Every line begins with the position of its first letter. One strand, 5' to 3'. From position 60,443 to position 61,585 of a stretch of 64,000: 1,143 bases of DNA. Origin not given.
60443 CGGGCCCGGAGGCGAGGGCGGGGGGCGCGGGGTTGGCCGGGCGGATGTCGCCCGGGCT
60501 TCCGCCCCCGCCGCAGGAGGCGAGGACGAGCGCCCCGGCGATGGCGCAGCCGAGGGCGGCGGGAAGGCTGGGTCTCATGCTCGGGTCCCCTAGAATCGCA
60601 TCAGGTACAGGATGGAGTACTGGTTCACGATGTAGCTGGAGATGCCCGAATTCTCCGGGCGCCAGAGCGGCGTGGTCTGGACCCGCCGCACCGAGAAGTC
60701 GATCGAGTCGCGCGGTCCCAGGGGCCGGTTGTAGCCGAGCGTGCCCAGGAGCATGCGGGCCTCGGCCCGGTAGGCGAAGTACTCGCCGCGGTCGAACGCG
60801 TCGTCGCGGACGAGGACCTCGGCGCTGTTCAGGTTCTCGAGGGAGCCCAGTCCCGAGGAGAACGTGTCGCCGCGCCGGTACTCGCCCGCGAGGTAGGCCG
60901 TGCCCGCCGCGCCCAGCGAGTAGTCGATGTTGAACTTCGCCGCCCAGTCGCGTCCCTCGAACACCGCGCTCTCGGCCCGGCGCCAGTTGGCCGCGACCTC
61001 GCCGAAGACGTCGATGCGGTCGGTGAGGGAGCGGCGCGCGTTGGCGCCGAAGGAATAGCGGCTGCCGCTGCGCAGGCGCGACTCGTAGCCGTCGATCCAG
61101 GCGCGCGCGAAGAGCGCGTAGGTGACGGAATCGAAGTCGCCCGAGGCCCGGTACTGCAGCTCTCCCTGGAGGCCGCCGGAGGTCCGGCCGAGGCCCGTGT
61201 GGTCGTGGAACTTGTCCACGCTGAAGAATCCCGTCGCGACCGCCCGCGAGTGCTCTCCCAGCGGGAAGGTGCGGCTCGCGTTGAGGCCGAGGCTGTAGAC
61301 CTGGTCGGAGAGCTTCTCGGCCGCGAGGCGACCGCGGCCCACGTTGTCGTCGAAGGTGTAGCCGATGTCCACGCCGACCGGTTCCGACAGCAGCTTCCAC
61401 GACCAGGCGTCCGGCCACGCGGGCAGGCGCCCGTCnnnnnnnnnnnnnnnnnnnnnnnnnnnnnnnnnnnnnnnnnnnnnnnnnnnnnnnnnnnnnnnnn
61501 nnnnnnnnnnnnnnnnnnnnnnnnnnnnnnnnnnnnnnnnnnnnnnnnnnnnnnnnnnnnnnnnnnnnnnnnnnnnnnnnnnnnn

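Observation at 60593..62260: Autotransporter with a second, extra beta-barrel-like module after the canonical barrel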

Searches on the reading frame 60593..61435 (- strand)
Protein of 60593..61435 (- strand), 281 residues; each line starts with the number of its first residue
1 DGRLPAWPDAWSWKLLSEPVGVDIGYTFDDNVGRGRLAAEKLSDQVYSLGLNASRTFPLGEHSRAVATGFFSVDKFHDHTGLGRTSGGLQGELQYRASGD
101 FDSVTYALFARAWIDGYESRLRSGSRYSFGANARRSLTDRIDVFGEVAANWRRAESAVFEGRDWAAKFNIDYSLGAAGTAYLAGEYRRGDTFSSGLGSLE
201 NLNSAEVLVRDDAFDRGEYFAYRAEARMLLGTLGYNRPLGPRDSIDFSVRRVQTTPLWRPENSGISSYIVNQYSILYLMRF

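Call 3: search_protein_families(library=pfam, proteins=[window:60593-61435:-], max_evalue=1)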
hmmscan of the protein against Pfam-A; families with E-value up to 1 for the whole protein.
window:60593-61435:- (281 aa): 0 families

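Call 4: search_protein_families(library=ncbifam, proteins=[window:60593-61435:-], max_evalue=1)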
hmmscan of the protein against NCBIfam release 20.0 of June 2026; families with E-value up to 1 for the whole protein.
window:60593-61435:- (281 aa): 0 families

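Call 6: find_homologous_proteins(query=window:60593-61435:-, max_evalue=0.001)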
Query window:60593-61435:- (281 aa): 171 proteins with E <= 0.001 among 2652 candidates; the best 120 are listed.
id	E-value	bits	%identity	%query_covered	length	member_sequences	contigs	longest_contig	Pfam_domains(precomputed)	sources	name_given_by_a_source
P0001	2.1e-146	505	81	100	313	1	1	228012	-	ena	-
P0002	3.0e-135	469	75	100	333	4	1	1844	-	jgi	jgi:hypothetical protein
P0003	1.2e-95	339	60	96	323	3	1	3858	-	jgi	jgi:hypothetical protein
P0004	3.2e-93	331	60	93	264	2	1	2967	-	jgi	jgi:hypothetical protein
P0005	7.6e-89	316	55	98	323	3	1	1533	-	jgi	jgi:hypothetical protein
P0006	1.6e-86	309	57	98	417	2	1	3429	PF03797.26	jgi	jgi:hypothetical protein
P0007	4.8e-86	307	55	96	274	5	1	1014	-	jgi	jgi:hypothetical protein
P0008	2.9e-85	305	55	98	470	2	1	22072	PF03797.26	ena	-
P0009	1.1e-84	303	54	96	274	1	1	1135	-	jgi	jgi:hypothetical protein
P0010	1.7e-84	302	54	96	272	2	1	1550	-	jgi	jgi:hypothetical protein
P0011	1.1e-81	293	56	94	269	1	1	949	-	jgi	jgi:hypothetical protein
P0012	1.8e-81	292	53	96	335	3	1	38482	-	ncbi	-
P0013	5.4e-80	287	53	99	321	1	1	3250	-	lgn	-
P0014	4.8e-79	284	54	100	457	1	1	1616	PF03797.26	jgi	jgi:hypothetical protein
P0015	7.1e-79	284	53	95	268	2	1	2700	-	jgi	jgi:hypothetical protein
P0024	1.4e-76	276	52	93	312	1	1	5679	-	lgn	-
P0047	2.1e-74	269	50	98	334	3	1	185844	-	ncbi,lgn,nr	ncbi:MAG TPA: hypothetical protein VL742_03080 [Casimicrobiaceae bacterium]|nr:hypothetical protein 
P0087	2.7e-70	255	49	95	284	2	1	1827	-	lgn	-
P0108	2.0e-67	246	50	95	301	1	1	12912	-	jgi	jgi:hypothetical protein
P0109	5.4e-67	245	48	94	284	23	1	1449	-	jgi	jgi:hypothetical protein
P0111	5.7e-66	241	47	93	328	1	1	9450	-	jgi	jgi:hypothetical protein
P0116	2.1e-64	236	47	93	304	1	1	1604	-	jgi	jgi:hypothetical protein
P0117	1.3e-63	234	47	95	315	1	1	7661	-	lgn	-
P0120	7.8e-63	231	43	100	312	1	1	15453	-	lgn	-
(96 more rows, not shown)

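Call 7: search_solved_structures(query=window:60593-61435:-, max_evalue=10)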
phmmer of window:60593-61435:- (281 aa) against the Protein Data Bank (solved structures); distinct sequences matched with E-value up to 10: 1.
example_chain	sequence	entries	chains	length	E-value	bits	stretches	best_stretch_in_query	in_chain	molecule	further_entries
24uu_A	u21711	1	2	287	0.29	14.1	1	22-62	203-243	Probable endonuclease 4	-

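Call 9: find_encoding_contigs(protein=P0001, flank=10000, max_places=3)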
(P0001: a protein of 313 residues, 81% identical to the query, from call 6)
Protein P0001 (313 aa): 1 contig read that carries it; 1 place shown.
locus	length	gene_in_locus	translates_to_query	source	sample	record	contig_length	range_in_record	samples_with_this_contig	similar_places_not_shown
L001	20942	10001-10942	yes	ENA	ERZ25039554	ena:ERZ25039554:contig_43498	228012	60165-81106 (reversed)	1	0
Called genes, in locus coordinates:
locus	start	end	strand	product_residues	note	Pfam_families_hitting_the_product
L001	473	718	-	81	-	PF11748:DUF3306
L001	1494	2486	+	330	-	PF04055:Radical_SAM, PF06463:Mob_synth_C (weak)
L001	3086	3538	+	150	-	PF02634:FdhD-NarQ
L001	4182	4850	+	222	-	-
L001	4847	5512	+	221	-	PF03453:MoeA_N, PF00994:MoCF_biosynth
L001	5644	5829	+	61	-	PF03454:MoeA_C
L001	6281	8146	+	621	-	PF17892:Cadherin_5 (faint), PF17963:Big_9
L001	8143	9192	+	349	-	PF17892:Cadherin_5 (faint), PF17963:Big_9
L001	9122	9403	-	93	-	-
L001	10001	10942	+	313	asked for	-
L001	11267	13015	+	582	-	-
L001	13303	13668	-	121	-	-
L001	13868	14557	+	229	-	PF00440:TetR_N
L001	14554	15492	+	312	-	-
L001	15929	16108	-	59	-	-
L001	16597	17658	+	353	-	PF00873:ACR_tran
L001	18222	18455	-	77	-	-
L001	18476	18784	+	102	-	PF00873:ACR_tran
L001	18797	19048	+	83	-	-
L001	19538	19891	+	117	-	-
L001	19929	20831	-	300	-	PF00126:HTH_1, PF03466:LysR_substrate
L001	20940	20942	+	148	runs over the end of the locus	PF00581:Rhodanese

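Call 14: search_solved_structures(query=A1, max_evalue=10)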
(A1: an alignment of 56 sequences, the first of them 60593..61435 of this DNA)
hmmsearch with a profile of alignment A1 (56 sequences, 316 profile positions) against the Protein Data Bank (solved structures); distinct sequences matched with E-value up to 10: 2.
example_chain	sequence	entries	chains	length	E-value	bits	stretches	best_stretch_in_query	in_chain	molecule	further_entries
8h2m_A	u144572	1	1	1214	0.32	13.1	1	20-111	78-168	Tape tail measure protein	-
3onr_A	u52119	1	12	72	0.88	11.7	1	223-258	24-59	PROTEIN TRANSPORT PROTEIN SECE2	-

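Call 15: search_protein_families(library=pfam, alignment_id=A1, max_evalue=1)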
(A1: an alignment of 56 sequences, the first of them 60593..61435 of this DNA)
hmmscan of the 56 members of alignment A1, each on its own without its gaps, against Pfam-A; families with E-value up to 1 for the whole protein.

A. member 1, window:60593-61435:- (281 aa): 0 families

B. families by the number of members that match (of 56 scanned): 11 families
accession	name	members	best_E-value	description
PF10677.15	DUF2490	7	0.00061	Protein of unknown function (DUF2490)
PF03797.25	Autotransporter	6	3.6e-25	Autotransporter beta-domain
PF04575.19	SlipAM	6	0.019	Surface lipoprotein assembly modifier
PF13505.12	OMP_b-brl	2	0.0037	Outer membrane protein beta-barrel domain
PF23214.1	SH3_CYT4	1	0.035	Mitochondrial protein cyt-4 SH3 domain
PF24604.1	B-barrel_PelB_C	1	0.05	PelB, C-terminal beta barrel domain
PF09411.16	PagL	1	0.058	Lipid A 3-O-deacylase (PagL)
PF13413.12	HTH_25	1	0.079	Helix-turn-helix domain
PF16234.10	DUF4892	1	0.16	Domain of unknown function (DUF4892)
PF23982.2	XM1_gp53_minor_capsid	1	0.18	XM1 gp53 minor capsid protein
PF23794.1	Phage_Gp84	1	0.2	Mycobacterium phage Gp84-like protein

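Call 19: search_protein_families(library=pfam, proteins=[L001:11267-13012:+], max_evalue=1)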
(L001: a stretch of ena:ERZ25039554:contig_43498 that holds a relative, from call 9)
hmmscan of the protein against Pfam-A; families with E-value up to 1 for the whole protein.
L001:11267-13012:+ (582 aa): 2 families
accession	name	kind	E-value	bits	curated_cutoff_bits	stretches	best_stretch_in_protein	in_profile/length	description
PF22352.2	K319L-like_PKD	-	0.007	16.8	27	1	378-417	45-84/84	K319L-like, PKD domain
PF00034.26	Cytochrom_C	-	0.21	13.4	21.3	0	247-266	6-25/90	Cytochrome c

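Call 20: predict_structure(alignment_id=A1)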
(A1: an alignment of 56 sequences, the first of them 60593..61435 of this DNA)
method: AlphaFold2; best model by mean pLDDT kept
length: 281 residues; sequences in the alignment: 56
mean_pLDDT: 92.4   pTM: 0.85
mean pLDDT of the five models: 92.4, 92.0, 91.8, 91.2, 88.6
residues with pLDDT >= 90: 233; 70-90: 26; 50-70: 14; < 50: 8
segments of 3 or more residues with pLDDT < 50: 11-13
pLDDT, mean of each block of 10 residues (from residue 1): 51 62 98 91 97 96 98 97 98 97 97 97 98 97 98 98 98 97 98 91 90 88 97 98 97 89 78 96 86
secondary structure, 60 per line:
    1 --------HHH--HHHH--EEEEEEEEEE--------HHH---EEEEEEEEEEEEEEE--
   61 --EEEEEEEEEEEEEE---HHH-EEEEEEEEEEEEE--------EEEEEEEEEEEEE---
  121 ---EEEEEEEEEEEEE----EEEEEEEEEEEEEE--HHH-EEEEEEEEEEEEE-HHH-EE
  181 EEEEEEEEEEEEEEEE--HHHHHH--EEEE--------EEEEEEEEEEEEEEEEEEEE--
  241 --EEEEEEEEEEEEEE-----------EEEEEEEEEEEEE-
elements in order: H14-17 E20-29 E44-58 E63-76 E84-96 E105-117 E124-136 E141-154 E161-173 E179-196 H199-204 E207-210 E219-238 E243-256 E268-280

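Call 23: fold_search(model_id=the predicted structure, library=pdb)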
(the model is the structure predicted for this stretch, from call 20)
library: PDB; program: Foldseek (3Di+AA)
matches with E <= 10: 894; with E <= 0.001: 258
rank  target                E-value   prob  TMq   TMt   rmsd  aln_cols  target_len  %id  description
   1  3kvn_A                6.4e-09  1.00  0.46  0.24   8.6       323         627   13  Crystal structure of the full-length autotransporter EstA from Pseudomonas aeruginosa (released 2010-01-26)
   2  3kvn_X                8.0e-09  1.00  0.46  0.24   8.6       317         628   13  Crystal structure of the full-length autotransporter EstA from Pseudomonas aeruginosa (released 2010-01-26)
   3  2x9k                  7.7e-08  1.00  0.45  0.45  11.7       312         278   12  Structure of a E.coli porin (released 2011-01-26)
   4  6z37                  1.8e-07  1.00  0.44  0.32  13.6       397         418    8  TodX monoaromatic hydrocarbon channel deltaS2 mutant (released 2020-11-04)
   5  4v3h_B                3.5e-07  1.00  0.48  0.45   7.5       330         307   12  Crystal structure of CymA from Klebsiella oxytoca (released 2015-06-03)
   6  6z38                  4.1e-07  1.00  0.37  0.28  12.6       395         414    9  TodX deltaS2S3 mutant monoaromatic hydrocarbon channel (released 2020-11-04)
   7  2f1c                  5.5e-07  1.00  0.42  0.45  11.8       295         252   12  Crystal structure of the monomeric porin OmpG (released 2006-06-27)
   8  4d51                  6.5e-07  1.00  0.52  0.48  10.0       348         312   10  Crystal structure of CymA from Klebsiella oxytoca (released 2015-06-03)
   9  2wvp                  6.5e-07  1.00  0.44  0.46   9.8       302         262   12  Synthetically modified OmpG (released 2010-07-14)
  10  5dl7                  9.7e-07  1.00  0.31  0.24  18.0       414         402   11  Crystal structure of Acinetobacter baumannii OccAB3 (released 2016-02-03)
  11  4rl8_C                1.4e-06  1.00  0.59  0.62   6.5       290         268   10  Crystal structure of the COG4313 outer membrane channel from Pseudomonas putida F1 (released 2015-07-29)
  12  2wjq                  1.5e-06  1.00  0.47  0.62   7.8       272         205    9  NanC porin structure in hexagonal crystal form. (released 2009-10-13)
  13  7q5c                  1.6e-06  1.00  0.44  0.47  12.4       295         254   12  Crystal structure of OmpG in space group 96 (released 2022-11-16)
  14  3brz                  1.7e-06  1.00  0.41  0.31  14.2       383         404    7  Crystal structure of the Pseudomonas putida toluene transporter TodX (released 2008-06-10)
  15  4d5d_A                1.8e-06  1.00  0.51  0.47  10.8       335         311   12  Crystal structure of CymA from Klebsiella oxytoca (released 2015-06-03)
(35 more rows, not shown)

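Call 25: find_encoding_contigs(protein=P0047, flank=8000, max_places=2)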
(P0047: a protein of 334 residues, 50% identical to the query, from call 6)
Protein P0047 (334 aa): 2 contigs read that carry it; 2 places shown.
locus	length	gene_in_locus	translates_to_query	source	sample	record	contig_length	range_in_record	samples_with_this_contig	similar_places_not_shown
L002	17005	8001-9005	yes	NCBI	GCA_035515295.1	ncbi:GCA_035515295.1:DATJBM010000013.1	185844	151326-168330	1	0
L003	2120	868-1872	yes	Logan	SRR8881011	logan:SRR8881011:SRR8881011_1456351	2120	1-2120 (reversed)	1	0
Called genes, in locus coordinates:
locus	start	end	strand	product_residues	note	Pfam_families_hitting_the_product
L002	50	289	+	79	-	-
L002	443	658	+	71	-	-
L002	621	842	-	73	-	-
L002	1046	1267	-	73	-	PF12860:PAS_7 (weak)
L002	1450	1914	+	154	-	-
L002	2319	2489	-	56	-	-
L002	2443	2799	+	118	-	PF04392:ABC_sub_bind (weak)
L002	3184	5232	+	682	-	-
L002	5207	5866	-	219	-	PF00440:TetR_N, PF14246:TetR_C_7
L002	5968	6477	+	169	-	-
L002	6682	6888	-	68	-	PF00313:CSD, PF08206:OB_RNB (weak)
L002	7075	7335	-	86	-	-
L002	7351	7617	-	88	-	-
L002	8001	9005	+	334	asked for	-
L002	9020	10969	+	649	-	-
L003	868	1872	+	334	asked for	-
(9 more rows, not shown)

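Call 42: find_related_loci(query=A1, collection=genome_contigs, flank=8000)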
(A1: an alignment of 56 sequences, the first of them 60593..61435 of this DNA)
Query A1 (281 aa) in genome_contigs; peptide patterns used: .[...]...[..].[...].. (x = any residue, [..] = any of these).
125 stretches matched a pattern; 92 encode a relative of the query (tblastn E <= 1e-3); the best 80 are kept; 80 distinct loci.
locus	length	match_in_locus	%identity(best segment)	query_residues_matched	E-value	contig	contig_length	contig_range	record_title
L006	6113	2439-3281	87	1-281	3e-165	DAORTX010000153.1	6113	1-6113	MAG TPA_asm: Usitatibacteraceae bacterium isolate AMR_MDS_5280 NODE_15273_length_6113_cov_8.322384, whole genome shotgun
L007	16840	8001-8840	87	2-281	3e-163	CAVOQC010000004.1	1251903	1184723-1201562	MAG: uncultured beta proteobacterium isolate MFD09964.bin.1.200 genome assembly, contig: contig_359, whole genome shotgu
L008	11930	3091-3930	80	1-281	5e-149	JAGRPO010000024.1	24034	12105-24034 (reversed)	MAG: Betaproteobacteria bacterium isolate BP07 k141_734, whole genome shotgun sequence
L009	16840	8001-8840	79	1-281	5e-143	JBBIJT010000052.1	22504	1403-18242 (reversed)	MAG: Betaproteobacteria bacterium isolate PGS172224_bin_169 NODE_555_length_22504_cov_7.282730, whole genome shotgun seq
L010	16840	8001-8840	75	1-281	9e-140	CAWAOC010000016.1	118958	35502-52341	MAG: uncultured Gammaproteobacteria bacterium isolate MFD02979.bin.2.113 genome assembly, contig: contig_89869, whole ge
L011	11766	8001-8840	73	1-281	1e-134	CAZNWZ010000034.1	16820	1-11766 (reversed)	MAG TPA_asm: uncultured Lysobacter sp. isolate SRP173033_co3_158 genome assembly, contig: NODE_4205_length_16820_cov_23.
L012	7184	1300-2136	72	2-281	1e-130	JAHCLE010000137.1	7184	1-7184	MAG: Burkholderiales bacterium isolate TGS_PRO46 PRO46_137, whole genome shotgun sequence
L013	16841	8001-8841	85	2-281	3e-135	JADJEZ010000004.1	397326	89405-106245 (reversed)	MAG: Betaproteobacteria bacterium isolate Bjer_18-Q3-R1-45_BATAC.230 tig00004074-10-3974590, whole genome shotgun sequen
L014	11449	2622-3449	62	6-281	9e-105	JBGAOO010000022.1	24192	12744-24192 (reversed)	MAG: Usitatibacteraceae bacterium isolate MAG_MBR_H10.67 MBRH10-67_opera_contig_7136, whole genome shotgun sequence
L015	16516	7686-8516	59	5-281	5e-100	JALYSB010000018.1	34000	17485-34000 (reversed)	MAG: Pseudomonadota bacterium isolate MDV bin104 SD1456_NODE_236_length_34000_cov_1.966256, whole genome shotgun sequenc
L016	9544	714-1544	61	5-281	7e-100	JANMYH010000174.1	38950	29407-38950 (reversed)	MAG: Burkholderiales bacterium isolate OTE_8_metabat_406 OTE_8_k141_1848201, whole genome shotgun sequence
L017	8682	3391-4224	58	4-281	2e-97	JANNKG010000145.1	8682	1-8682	MAG: Burkholderiales bacterium isolate SOY_4_C_metabat_205_sub SOY_4_C_k141_32504, whole genome shotgun sequence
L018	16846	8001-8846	56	1-281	1e-96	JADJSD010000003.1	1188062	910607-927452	MAG: Betaproteobacteria bacterium isolate Hade_18-Q3-R52-61_BATAC.452 tig00000768-10-11872970, whole genome shotgun sequ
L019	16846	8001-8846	55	1-281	2e-94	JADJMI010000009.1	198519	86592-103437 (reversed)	MAG: Betaproteobacteria bacterium isolate EsbW_18-Q3-R4-48_BATAC.303 tig00012180-10-1972360, whole genome shotgun sequen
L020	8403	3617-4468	57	1-281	9e-93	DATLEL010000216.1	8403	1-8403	MAG TPA_asm: Usitatibacter sp. isolate SMAG_U14375 k141_9170296, whole genome shotgun sequence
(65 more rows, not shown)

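Call 62: search_protein_representatives(alignment_id=A1)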
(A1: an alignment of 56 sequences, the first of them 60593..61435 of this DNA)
Query: 56 sequences, 316 profile positions. Proteins with E-value up to 0.001 (for the whole library): 1148; up to 1e-10: 807; up to 1e-30: 303. The best 150 are listed.
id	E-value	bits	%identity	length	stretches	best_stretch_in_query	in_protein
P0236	3.0e-142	489.6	-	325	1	4-316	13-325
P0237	3.1e-141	486.3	-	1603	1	2-316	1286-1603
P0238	1.8e-131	454.2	-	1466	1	4-316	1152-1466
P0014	1.6e-129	447.8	-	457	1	2-316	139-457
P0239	6.7e-129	445.8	-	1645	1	2-316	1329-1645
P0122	2.5e-126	437.3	-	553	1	2-316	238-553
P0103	1.7e-125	434.6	-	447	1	2-316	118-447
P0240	1.1e-122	425.3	-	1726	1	3-316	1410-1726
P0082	1.3e-121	421.8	-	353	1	15-316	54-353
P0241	4.1e-121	420.2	-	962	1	2-316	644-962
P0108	2.9e-119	414.1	-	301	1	35-316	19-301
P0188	6.4e-119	413.0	-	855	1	3-316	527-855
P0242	7.0e-119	412.8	-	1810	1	2-316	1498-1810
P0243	2.1e-118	411.3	-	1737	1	4-316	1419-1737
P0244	9.3e-118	409.1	-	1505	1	2-316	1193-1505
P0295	8.6e-102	356.7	-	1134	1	2-316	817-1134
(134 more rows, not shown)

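Call 69: search_protein_families(library=pfam, proteins=[P0024, P0108, P0109, P0117, P0120, P0087, P0116, P0111, P0047], max_evalue=10)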
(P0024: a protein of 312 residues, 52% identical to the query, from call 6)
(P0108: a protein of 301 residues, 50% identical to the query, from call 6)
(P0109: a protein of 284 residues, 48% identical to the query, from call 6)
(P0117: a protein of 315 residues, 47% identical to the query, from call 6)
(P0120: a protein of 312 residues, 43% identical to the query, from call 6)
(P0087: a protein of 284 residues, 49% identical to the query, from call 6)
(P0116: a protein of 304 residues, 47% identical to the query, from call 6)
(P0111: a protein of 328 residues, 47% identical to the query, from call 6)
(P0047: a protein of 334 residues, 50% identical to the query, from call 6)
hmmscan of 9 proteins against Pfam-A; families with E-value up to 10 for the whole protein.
P0024 (312 aa): 0 families

P0108 (301 aa): 0 families

P0109 (284 aa): 1 family
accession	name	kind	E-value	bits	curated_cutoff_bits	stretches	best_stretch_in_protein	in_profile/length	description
PF04575.19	SlipAM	-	0.14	12.1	22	1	140-201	124-186/288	Surface lipoprotein assembly modifier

P0117 (315 aa): 0 families

P0120 (312 aa): 0 families

P0087 (284 aa): 0 families

P0116 (304 aa): 1 family
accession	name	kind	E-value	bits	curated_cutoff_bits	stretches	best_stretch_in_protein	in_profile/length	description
PF04575.19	SlipAM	-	0.026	14.5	22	1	64-212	39-183/288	Surface lipoprotein assembly modifier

P0111 (328 aa): 1 family
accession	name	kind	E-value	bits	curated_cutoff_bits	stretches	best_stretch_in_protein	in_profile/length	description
PF24604.1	B-barrel_PelB_C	-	0.05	13.6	31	1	168-234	85-154/309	PelB, C-terminal beta barrel domain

P0047 (334 aa): 1 family
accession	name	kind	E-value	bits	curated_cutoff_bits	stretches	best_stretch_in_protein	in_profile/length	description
PF13505.12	OMP_b-brl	-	0.0037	17.9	28.7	1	153-305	35-155/175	Outer membrane protein beta-barrel domain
